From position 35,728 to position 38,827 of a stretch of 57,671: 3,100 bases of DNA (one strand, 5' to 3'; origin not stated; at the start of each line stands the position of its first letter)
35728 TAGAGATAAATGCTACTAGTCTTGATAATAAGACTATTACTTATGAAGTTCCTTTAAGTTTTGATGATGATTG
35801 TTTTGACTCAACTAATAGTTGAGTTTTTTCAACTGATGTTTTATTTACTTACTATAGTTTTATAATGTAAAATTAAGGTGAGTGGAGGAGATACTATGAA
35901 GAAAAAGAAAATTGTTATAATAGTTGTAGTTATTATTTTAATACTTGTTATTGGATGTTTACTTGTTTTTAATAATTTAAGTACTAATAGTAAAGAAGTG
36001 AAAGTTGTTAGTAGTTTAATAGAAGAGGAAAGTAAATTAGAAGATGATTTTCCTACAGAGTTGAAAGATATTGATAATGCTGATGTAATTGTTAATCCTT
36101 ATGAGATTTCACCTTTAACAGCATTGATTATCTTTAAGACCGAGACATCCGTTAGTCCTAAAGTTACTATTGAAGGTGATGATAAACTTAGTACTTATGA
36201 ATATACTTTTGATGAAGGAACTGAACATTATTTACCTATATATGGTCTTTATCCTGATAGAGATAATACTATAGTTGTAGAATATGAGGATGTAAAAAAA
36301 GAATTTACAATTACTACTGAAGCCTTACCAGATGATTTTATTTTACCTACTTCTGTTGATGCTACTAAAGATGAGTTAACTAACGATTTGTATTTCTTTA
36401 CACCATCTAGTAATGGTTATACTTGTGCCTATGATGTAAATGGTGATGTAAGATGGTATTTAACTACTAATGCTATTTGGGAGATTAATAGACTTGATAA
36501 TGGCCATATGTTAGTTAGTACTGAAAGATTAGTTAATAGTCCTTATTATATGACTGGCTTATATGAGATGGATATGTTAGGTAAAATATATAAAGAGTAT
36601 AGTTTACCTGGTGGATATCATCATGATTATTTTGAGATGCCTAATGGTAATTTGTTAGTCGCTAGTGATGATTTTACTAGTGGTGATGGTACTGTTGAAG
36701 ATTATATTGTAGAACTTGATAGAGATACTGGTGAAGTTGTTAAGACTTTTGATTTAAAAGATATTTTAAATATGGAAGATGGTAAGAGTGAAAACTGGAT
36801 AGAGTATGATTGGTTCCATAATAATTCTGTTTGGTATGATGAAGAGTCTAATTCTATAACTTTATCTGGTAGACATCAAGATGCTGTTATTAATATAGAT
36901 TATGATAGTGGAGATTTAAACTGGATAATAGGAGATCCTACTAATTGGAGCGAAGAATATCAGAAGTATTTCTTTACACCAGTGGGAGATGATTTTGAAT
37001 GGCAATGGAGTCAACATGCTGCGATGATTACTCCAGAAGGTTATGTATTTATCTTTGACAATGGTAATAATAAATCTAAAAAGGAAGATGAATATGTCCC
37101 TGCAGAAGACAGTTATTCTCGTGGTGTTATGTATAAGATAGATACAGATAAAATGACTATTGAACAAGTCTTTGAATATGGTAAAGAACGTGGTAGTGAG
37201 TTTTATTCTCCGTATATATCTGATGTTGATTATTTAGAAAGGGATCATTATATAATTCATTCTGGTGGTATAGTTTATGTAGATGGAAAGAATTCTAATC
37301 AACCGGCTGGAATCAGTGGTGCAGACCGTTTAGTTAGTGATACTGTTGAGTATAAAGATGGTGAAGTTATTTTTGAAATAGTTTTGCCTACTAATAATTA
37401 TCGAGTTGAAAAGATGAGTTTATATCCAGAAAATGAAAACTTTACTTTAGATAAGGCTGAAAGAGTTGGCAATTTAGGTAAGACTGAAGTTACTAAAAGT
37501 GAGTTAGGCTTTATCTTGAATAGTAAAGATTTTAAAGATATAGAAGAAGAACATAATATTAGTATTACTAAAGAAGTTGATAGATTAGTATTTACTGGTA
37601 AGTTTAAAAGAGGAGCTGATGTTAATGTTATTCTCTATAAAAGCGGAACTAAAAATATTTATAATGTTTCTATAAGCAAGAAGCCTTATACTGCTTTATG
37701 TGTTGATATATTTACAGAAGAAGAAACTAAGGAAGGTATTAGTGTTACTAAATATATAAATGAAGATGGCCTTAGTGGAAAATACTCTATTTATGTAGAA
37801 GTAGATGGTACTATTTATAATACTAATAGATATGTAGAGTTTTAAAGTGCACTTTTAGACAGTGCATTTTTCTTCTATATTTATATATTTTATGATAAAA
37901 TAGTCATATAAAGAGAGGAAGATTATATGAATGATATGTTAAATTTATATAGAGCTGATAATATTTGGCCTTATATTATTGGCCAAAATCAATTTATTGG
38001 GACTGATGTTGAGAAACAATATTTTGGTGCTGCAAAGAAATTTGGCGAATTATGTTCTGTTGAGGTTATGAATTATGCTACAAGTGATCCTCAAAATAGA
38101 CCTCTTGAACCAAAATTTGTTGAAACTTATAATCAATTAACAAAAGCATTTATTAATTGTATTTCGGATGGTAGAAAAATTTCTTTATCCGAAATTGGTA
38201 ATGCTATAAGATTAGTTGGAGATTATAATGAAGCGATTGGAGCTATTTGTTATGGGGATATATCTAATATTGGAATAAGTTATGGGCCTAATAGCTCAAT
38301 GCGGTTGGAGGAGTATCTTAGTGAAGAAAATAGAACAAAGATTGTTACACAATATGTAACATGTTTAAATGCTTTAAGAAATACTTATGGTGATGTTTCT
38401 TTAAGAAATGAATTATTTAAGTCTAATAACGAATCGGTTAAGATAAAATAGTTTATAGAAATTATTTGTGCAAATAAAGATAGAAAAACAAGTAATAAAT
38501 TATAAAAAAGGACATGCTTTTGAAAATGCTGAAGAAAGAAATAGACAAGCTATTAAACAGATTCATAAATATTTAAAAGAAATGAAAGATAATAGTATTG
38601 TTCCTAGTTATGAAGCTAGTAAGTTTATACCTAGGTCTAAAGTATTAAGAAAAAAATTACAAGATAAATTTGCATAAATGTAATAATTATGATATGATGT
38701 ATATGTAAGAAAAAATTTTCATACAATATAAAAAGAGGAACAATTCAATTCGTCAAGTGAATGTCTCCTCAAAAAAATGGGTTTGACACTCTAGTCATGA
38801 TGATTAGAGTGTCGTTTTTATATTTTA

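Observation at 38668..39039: Candidate type I toxin-antitoxin module (30-aa hydrophobic peptide with a convergent sRNA), copy A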

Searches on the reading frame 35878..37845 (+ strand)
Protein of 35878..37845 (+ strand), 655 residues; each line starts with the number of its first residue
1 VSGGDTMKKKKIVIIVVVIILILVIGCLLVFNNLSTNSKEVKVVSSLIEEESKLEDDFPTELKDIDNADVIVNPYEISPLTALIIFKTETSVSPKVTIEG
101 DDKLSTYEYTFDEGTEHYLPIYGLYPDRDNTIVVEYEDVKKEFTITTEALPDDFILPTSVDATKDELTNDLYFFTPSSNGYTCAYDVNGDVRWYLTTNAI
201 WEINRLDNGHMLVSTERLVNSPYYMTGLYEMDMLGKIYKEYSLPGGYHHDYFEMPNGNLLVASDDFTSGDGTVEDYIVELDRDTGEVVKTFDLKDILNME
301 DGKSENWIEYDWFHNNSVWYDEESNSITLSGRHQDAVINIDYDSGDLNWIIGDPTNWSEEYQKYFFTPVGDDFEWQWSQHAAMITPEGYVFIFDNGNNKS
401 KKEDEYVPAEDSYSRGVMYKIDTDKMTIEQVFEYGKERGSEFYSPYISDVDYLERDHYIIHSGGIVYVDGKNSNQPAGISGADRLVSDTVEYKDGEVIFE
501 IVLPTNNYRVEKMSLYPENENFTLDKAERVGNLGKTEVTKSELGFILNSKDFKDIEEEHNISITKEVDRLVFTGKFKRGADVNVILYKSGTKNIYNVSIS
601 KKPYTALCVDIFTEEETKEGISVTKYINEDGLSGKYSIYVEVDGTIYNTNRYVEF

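Call 19: search_protein_families(library=pfam, proteins=[window:35878-37845:+], max_evalue=0.01)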
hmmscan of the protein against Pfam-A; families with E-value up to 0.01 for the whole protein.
window:35878-37845:+ (655 aa): 3 families
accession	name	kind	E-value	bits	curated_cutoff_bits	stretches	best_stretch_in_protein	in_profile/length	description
PF05935.17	Arylsulfotrans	-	1.1e-105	354.2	24.2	1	160-507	5-367/374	Arylsulfotransferase (ASST)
PF17425.8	Arylsulfotran_N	-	8.4e-17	61.5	24.2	1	70-146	2-86/88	Arylsulfotransferase Ig-like domain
PF06129.17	Chordopox_G3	-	0.0018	19.4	22.3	0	15-121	2-103/108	Chordopoxvirus G3 protein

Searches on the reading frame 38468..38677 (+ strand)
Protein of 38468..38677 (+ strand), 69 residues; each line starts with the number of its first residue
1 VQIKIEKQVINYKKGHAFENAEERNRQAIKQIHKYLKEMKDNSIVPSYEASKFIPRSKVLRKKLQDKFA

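Call 19: search_protein_families(library=pfam, proteins=[window:38468-38677:+], max_evalue=0.01)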
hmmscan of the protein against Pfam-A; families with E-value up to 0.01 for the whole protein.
window:38468-38677:+ (69 aa): 0 families

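Call 20: search_protein_families(library=ncbifam, proteins=[window:38468-38677:+], max_evalue=10)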
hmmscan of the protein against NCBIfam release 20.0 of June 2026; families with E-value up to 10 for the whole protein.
window:38468-38677:+ (69 aa): 0 families
